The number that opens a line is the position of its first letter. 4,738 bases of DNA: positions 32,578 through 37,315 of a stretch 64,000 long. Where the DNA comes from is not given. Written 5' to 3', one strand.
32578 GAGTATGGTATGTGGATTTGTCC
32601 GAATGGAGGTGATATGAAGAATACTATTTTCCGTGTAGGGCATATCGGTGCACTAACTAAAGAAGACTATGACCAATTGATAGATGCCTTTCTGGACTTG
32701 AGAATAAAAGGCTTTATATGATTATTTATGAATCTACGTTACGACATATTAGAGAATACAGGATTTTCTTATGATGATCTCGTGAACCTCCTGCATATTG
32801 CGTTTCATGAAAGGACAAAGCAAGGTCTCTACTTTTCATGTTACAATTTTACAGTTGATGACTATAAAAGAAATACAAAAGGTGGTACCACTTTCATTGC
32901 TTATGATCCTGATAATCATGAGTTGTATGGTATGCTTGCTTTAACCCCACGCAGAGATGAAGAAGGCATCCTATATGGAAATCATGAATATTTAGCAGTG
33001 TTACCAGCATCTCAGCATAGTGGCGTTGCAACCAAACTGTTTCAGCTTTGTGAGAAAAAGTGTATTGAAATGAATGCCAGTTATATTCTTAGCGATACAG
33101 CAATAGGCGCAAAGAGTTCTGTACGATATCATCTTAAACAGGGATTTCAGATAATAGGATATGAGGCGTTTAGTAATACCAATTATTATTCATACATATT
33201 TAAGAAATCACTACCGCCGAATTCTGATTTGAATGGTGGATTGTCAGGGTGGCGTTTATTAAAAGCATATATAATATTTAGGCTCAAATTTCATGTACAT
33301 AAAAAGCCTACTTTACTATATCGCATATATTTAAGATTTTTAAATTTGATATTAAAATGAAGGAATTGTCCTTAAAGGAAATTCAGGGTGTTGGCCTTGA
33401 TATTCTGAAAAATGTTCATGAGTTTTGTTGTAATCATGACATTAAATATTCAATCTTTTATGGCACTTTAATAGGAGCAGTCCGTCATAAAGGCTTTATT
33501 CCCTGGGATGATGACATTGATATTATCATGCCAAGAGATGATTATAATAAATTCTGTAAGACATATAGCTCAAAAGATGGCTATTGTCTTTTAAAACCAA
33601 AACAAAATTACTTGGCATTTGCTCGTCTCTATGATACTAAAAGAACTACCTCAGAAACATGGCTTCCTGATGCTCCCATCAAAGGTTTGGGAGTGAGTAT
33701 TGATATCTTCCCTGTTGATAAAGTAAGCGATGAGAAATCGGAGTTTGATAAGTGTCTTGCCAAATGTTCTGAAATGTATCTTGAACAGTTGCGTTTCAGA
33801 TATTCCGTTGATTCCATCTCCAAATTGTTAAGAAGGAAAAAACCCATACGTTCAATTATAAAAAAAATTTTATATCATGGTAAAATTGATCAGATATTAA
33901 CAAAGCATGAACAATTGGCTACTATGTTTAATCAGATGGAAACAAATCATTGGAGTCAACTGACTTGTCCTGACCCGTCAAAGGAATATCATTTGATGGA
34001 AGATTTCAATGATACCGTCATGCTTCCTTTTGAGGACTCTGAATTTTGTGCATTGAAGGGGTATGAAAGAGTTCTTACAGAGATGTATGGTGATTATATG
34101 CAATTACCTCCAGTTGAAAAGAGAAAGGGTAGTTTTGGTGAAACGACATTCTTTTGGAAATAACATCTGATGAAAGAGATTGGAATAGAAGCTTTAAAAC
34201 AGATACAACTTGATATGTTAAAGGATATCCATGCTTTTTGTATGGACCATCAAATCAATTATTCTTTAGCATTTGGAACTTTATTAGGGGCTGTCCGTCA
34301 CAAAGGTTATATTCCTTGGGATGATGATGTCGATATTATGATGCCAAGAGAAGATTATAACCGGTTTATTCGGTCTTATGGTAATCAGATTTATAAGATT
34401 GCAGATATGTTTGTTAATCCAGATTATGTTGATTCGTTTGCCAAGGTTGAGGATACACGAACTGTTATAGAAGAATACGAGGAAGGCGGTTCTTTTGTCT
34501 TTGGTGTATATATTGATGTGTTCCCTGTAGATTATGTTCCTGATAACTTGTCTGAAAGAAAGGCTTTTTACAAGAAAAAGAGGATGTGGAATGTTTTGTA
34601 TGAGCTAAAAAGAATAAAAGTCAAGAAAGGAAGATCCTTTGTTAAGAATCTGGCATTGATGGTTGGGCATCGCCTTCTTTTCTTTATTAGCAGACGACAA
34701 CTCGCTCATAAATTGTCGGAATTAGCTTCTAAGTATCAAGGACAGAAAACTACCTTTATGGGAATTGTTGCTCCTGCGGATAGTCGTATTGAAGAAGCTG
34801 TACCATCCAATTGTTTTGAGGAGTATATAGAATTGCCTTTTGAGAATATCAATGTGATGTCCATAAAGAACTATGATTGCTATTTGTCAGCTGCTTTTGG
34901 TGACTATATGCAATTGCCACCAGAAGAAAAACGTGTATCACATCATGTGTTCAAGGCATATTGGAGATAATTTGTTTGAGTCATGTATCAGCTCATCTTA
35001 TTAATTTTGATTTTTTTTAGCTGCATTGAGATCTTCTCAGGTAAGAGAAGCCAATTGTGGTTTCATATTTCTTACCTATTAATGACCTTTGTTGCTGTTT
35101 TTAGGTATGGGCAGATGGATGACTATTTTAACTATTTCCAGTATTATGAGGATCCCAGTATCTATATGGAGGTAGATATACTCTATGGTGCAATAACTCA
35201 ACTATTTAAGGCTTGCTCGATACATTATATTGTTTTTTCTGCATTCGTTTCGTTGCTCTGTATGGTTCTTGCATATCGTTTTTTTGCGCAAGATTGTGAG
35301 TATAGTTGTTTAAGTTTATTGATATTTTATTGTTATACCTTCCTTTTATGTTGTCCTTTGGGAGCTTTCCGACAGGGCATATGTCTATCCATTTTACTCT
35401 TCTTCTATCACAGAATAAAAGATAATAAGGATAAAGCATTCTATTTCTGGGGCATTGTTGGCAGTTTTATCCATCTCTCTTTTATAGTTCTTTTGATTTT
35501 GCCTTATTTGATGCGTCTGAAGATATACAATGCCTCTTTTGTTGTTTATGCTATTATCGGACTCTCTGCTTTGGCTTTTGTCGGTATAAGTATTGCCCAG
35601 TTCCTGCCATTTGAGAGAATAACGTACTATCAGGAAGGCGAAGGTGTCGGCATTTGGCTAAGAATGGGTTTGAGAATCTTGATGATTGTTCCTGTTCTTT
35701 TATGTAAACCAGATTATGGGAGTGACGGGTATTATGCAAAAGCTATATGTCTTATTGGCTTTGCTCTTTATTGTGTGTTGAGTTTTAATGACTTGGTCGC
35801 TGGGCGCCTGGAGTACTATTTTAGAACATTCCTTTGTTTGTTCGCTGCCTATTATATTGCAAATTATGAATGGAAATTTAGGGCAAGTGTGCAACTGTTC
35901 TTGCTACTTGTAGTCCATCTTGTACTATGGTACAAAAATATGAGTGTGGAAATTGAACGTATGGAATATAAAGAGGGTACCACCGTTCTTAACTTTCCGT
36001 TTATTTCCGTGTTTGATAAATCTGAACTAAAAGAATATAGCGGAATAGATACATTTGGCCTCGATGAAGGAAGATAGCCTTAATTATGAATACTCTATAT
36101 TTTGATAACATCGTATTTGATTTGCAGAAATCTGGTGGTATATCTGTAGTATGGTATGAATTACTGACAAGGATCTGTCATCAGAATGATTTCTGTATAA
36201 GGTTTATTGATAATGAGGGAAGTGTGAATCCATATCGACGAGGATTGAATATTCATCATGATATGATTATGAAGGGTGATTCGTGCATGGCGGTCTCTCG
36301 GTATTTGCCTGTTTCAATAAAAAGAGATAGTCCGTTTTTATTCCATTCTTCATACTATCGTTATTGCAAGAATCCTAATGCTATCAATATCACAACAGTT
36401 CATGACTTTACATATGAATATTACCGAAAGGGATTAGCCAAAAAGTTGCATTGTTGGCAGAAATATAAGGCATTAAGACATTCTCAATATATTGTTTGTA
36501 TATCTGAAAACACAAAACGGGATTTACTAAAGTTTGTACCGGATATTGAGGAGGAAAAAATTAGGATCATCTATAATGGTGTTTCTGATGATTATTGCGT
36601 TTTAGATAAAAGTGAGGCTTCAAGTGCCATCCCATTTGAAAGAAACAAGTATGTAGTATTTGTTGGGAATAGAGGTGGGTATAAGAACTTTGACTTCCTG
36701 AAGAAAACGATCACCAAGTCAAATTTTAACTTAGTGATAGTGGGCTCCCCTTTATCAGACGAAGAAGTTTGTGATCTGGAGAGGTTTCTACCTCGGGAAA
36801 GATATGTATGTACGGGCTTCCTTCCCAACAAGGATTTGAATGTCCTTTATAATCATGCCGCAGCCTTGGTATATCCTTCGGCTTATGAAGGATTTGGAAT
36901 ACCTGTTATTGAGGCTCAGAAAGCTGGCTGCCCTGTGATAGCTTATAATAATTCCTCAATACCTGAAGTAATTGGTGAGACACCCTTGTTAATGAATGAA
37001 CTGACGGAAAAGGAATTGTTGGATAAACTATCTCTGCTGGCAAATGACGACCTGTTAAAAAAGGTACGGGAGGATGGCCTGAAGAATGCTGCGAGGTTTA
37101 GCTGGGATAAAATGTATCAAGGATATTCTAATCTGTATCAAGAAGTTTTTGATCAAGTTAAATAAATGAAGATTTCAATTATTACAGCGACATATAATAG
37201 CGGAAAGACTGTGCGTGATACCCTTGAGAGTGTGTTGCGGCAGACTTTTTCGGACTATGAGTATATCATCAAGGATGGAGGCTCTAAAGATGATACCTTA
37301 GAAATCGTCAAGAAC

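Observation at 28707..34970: TagD::Gfo/Idh/MocA fusion, class V aminotransferase, GNAT and two LicD genes: possible CDP-glycerol to CDP-(N-acetyl)aminopropanediol phosphate decoration pathway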

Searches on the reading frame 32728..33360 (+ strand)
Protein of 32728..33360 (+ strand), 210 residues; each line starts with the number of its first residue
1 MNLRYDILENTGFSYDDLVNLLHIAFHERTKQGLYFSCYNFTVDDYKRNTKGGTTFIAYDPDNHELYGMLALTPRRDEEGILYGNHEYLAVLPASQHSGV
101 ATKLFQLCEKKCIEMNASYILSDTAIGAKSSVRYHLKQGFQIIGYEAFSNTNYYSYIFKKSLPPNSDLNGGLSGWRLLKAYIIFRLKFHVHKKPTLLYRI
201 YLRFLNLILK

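Call 4: search_protein_families(library=pfam, proteins=[window:32728-33360:+], max_evalue=0.01)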
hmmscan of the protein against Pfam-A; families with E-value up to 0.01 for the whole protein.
window:32728-33360:+ (210 aa): 3 families
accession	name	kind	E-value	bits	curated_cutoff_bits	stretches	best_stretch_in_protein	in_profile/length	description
PF00583.31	Acetyltransf_1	-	5.6e-08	33.5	20.7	1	41-140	18-116/116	Acetyltransferase (GNAT) family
PF13508.13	Acetyltransf_7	-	3.3e-06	27.8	27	1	53-141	3-83/84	Acetyltransferase (GNAT) domain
PF13673.13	Acetyltransf_10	-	6.8e-05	23.3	23.6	1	47-146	23-113/128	Acetyltransferase (GNAT) domain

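Call 5: search_protein_families(library=ncbifam, proteins=[window:32728-33360:+], max_evalue=0.01)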
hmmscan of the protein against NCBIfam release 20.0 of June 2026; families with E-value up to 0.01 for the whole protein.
window:32728-33360:+ (210 aa): 3 families
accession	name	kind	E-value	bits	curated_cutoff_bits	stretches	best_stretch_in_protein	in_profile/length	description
NF043067.1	AAC_6p_group_E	equivalog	1.7e-05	24.7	140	1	54-141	39-128/140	aminoglycoside 6'-N-acetyltransferase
NF000224.3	AAC_6p_Acine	exception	0.0032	17.5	225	1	88-141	80-133/146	AAC(6')-Ighjkrstuvwx family aminoglycoside N-acetyltransferase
NF008212.0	PRK10975.1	equivalog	0.0038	17.1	219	1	88-142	168-222/232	dTDP-4-amino-4,6-dideoxy-D-galactose acyltransferase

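Call 42: find_homologous_proteins(query=window:32728-33360:+, max_evalue=0.00001)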
Query window:32728-33360:+ (210 aa): 13 proteins with E <= 0.00001 among 96 candidates.
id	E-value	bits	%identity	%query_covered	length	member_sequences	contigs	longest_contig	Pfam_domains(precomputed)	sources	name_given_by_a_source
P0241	2.6e-136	470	98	100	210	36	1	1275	PF13508.14,PF00583.32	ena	-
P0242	2.2e-113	395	85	99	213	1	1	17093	PF13673.14,PF13508.14,PF00583.32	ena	-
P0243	6.2e-96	338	89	80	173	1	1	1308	PF13673.14,PF13508.14,PF00583.32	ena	-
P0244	1.1e-65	239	54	95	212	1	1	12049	PF13673.14,PF13508.14,PF00583.32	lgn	-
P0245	1.9e-42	163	41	95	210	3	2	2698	PF13508.14,PF00583.32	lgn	-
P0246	1.9e-41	160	40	99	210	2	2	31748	-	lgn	-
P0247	1.8e-39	154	44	76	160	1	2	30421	-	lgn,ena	-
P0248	2.5e-39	153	47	69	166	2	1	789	PF13673.14,PF13508.14,PF00583.32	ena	-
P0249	1.2e-33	135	39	93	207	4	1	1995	PF13508.14,PF00583.32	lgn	-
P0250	1.1e-31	128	41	78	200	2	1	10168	PF13508.14,PF00583.32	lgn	-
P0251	2.3e-26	111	42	69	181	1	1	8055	PF13508.14,PF00583.32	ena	-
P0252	4.4e-24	103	40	71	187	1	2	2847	PF13673.14,PF13508.14,PF00583.32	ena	-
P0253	5.6e-21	93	38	73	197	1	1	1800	PF13508.14,PF00583.32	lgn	-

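Call 43: find_encoding_contigs(protein=P0244, flank=6000, max_places=2)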
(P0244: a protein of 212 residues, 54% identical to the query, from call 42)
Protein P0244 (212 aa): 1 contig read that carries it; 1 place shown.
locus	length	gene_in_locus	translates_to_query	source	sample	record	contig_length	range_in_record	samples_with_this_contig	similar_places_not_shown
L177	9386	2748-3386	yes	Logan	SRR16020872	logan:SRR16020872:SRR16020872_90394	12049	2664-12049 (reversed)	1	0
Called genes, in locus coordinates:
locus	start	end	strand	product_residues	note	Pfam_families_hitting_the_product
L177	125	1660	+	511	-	-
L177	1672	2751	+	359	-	PF00266:Aminotran_5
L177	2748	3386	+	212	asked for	PF00583:Acetyltransf_1, PF13673:Acetyltransf_10 (weak), PF13508:Acetyltransf_7 (weak)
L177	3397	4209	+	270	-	PF04991:LicD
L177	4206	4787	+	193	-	PF00583:Acetyltransf_1, PF13673:Acetyltransf_10, PF13508:Acetyltransf_7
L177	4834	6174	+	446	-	PF01467:CTP_transf_like, PF01408:GFO_IDH_MocA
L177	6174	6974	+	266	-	PF04991:LicD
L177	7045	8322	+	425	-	PF04932:Wzy_C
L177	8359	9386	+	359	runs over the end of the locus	PF01757:Acyl_transf_3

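Call 44: find_encoding_contigs(protein=P0246, flank=6000, max_places=2)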
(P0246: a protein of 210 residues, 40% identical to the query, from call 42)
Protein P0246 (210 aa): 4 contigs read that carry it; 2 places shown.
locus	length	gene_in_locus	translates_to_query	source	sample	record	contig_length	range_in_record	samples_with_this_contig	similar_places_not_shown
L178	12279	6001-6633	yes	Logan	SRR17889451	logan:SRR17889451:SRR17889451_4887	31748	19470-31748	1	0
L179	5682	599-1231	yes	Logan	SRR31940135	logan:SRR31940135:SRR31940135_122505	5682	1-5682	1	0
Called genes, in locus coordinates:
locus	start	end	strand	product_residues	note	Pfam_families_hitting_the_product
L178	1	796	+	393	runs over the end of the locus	-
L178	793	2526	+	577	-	PF00884:Sulfatase, PF01663:Phosphodiest (faint), PF00884:Sulfatase, PF16347:SGSH_C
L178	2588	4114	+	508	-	PF00149:Metallophos (weak)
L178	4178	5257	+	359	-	PF00266:Aminotran_5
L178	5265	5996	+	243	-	PF04991:LicD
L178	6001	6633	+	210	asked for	-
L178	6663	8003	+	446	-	PF01467:CTP_transf_like, PF01408:GFO_IDH_MocA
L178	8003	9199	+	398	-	PF13439:Glyco_transf_4, PF00534:Glycos_transf_1, PF13692:Glyco_trans_1_4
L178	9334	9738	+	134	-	PF04892:VanZ-LLP1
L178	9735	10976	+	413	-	PF00534:Glycos_transf_1, PF13692:Glyco_trans_1_4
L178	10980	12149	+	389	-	PF14907:NTP_transf_5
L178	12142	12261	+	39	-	-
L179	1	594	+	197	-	?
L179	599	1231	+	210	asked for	-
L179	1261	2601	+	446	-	PF01467:CTP_transf_like, PF01408:GFO_IDH_MocA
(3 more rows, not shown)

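Call 45: find_encoding_contigs(protein=P0247, flank=6000, max_places=2)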
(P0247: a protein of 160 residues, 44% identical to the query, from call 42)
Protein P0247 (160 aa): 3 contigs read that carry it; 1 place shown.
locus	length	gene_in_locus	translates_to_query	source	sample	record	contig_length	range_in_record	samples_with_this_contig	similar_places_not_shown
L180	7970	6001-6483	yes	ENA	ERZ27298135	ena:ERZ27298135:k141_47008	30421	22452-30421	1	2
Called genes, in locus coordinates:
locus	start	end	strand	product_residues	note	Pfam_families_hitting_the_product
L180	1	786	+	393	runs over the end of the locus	-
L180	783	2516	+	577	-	PF00884:Sulfatase, PF01663:Phosphodiest (faint), PF00884:Sulfatase, PF16347:SGSH_C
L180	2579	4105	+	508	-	PF00149:Metallophos (weak)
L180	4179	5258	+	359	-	PF00266:Aminotran_5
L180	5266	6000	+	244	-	PF04991:LicD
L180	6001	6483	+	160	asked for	-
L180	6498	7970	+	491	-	?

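Call 46: find_encoding_contigs(protein=P0250, flank=6000, max_places=2)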
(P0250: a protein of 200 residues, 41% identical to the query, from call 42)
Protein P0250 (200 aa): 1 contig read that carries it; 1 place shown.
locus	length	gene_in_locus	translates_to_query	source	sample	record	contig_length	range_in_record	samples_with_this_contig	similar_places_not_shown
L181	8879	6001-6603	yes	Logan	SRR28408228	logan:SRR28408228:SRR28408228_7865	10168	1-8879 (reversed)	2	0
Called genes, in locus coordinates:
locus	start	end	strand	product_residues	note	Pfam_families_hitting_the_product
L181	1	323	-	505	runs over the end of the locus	-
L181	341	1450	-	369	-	PF13149:Mfa_like_1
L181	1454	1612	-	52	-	-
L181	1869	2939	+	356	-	PF12833:HTH_18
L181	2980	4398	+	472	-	-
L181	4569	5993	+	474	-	PF02397:Bac_transf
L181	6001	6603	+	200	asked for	PF00583:Acetyltransf_1, PF13508:Acetyltransf_7 (weak)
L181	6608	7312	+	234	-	PF11750:DUF3307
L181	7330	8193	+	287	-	PF01061:ABC2_membrane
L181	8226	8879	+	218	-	?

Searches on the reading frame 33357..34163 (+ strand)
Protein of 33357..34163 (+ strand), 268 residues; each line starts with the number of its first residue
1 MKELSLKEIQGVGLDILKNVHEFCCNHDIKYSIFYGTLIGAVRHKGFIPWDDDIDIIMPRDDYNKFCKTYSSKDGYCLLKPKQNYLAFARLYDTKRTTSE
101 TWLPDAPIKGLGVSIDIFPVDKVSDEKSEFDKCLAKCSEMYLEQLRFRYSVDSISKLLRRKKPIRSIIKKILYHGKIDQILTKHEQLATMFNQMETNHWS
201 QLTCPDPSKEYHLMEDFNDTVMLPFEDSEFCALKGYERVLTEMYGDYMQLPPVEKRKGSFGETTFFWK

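Call 4: search_protein_families(library=pfam, proteins=[window:33357-34163:+], max_evalue=0.01)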
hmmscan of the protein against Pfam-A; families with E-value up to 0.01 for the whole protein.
window:33357-34163:+ (268 aa): 1 family
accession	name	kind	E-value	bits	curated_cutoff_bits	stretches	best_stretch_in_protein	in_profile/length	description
PF04991.19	LicD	-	2.7e-41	142.6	22.6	1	24-245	1-227/227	LicD family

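Call 5: search_protein_families(library=ncbifam, proteins=[window:33357-34163:+], max_evalue=0.01)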
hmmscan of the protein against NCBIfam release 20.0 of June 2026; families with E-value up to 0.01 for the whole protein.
window:33357-34163:+ (268 aa): 1 family
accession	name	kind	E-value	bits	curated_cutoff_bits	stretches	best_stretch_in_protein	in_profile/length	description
NF045866.1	GGPL_Ptran_Mf1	equivalog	3.1e-30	106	225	1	14-256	6-230/240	diacylglycerol cholinephosphotransferase Mf1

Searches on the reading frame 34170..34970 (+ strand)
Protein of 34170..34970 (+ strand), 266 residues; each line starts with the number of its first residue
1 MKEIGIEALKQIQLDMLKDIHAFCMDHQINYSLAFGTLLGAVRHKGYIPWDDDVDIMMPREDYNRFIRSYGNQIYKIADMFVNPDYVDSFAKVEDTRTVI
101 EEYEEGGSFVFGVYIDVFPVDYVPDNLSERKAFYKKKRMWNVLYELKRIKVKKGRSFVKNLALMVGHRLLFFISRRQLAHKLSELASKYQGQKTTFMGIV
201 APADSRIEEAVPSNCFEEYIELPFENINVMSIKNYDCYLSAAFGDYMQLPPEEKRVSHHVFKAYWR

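Call 4: search_protein_families(library=pfam, proteins=[window:34170-34970:+], max_evalue=0.01)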
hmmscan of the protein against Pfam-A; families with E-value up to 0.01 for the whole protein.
window:34170-34970:+ (266 aa): 1 family
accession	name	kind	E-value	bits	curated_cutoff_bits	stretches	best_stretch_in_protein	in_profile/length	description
PF04991.19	LicD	-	6.7e-48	164.2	22.6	1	24-244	1-227/227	LicD family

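Call 5: search_protein_families(library=ncbifam, proteins=[window:34170-34970:+], max_evalue=0.01)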
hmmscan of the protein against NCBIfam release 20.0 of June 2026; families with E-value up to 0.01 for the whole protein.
window:34170-34970:+ (266 aa): 1 family
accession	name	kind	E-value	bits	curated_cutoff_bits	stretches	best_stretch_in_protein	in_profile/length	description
NF045866.1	GGPL_Ptran_Mf1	equivalog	8.2e-30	104.7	225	1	13-258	5-233/240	diacylglycerol cholinephosphotransferase Mf1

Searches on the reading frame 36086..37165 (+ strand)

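Call 4: search_protein_families(library=pfam, proteins=[window:36086-37165:+], max_evalue=0.01)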
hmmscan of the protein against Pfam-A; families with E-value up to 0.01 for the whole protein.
window:36086-37165:+ (359 aa): 4 families
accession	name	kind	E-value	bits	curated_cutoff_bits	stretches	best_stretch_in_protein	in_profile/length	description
PF00534.26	Glycos_transf_1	-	6.8e-24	84.8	26.4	1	184-327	12-161/172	Glycosyl transferases group 1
PF13692.12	Glyco_trans_1_4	-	1.5e-19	71.1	27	1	188-321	2-142/142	Glycosyl transferases group 1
PF13439.12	Glyco_transf_4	-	6.2e-10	39.8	28.5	1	84-169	82-169/170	Glycosyltransferase Family 4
PF20706.3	GT4-conflict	-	1.7e-05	24.4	26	1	250-312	274-334/385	Family 4 Glycosyltransferase in conflict systems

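Call 5: search_protein_families(library=ncbifam, proteins=[window:36086-37165:+], max_evalue=0.01)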
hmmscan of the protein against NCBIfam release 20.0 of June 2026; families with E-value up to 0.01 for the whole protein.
window:36086-37165:+ (359 aa): 30 families (the best 25 are shown)
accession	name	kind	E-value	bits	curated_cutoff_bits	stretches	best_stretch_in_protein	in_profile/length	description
TIGR02149.1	glgA_Coryne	subfamily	2.4e-23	82.9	302.4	1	118-354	130-390/391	glycogen synthase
TIGR04047.1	MSMEG_0565_glyc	hypoth_equivalog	2e-15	56.8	259.85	1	240-352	259-372/373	MSMEG_0565 family glycosyltransferase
TIGR04157.1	glyco_rSAM_CFB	subfamily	1.9e-14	53.5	400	1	125-301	162-344/406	TIGR04157 family glycosyltransferase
TIGR03999.1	thiol_BshA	equivalog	8.4e-13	48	273.7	1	129-355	141-374/375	N-acetyl-alpha-D-glucosaminyl L-malate synthase BshA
TIGR03449.1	mycothiol_MshA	equivalog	1.3e-12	47.4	462.5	1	136-354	168-403/406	D-inositol-3-phosphate glycosyltransferase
NF053787.1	GlcN_PG_synth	equivalog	3.6e-11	42.5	480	1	186-355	196-360/361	N-acetylglucosaminyl phosphatidylglycerol synthase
NF041010.1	glycosy_Agl16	equivalog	3.4e-10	39.3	575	1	121-354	122-351/352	glycosylation protein Agl16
NF050063.1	ProtGlycPglJ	equivalog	9.8e-09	34.9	500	1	133-337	145-349/363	N-acetylgalactosamine-N,N'-diacetylbacillosaminyl-diphospho-undecaprenol 4-alpha-N-acetylgalactosaminyltransferase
TIGR03088.1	stp2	hypoth_equivalog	1.6e-08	34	409.05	1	136-354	140-373/374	TIGR03088 family PEP-CTERM/XrtA system glycosyltransferase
TIGR02468.1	sucrsPsyn_pln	equivalog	9.9e-08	30.2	1143.95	1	260-347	574-664/1051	sucrose-phosphate synthase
NF047684.1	TeichurnBiosyTuaC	equivalog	1.1e-07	31.2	550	1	182-337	215-370/391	teichuronic acid biosynthesis protein TuaC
NF038295.1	EPS_HpsP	equivalog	1.1e-07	31.2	550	1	211-354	236-387/388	hormogonium polysaccharide biosynthesis glycosyltransferase HpsP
NF007396.0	PRK09922.1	equivalog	1.1e-07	31.1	385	1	125-291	128-293/361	lipopolysaccharide 1,6-galactosyltransferase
NF038229.1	Glyco4_Geo_Pelo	equivalog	4.6e-07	29.2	400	1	127-355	104-337/338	GPMC system family 4 glycosyltransferase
NF046085.1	XrtY_assoc_Gly1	equivalog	7.7e-07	28.3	400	1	114-355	142-385/387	XrtY-associated glycosyltransferase XYAG1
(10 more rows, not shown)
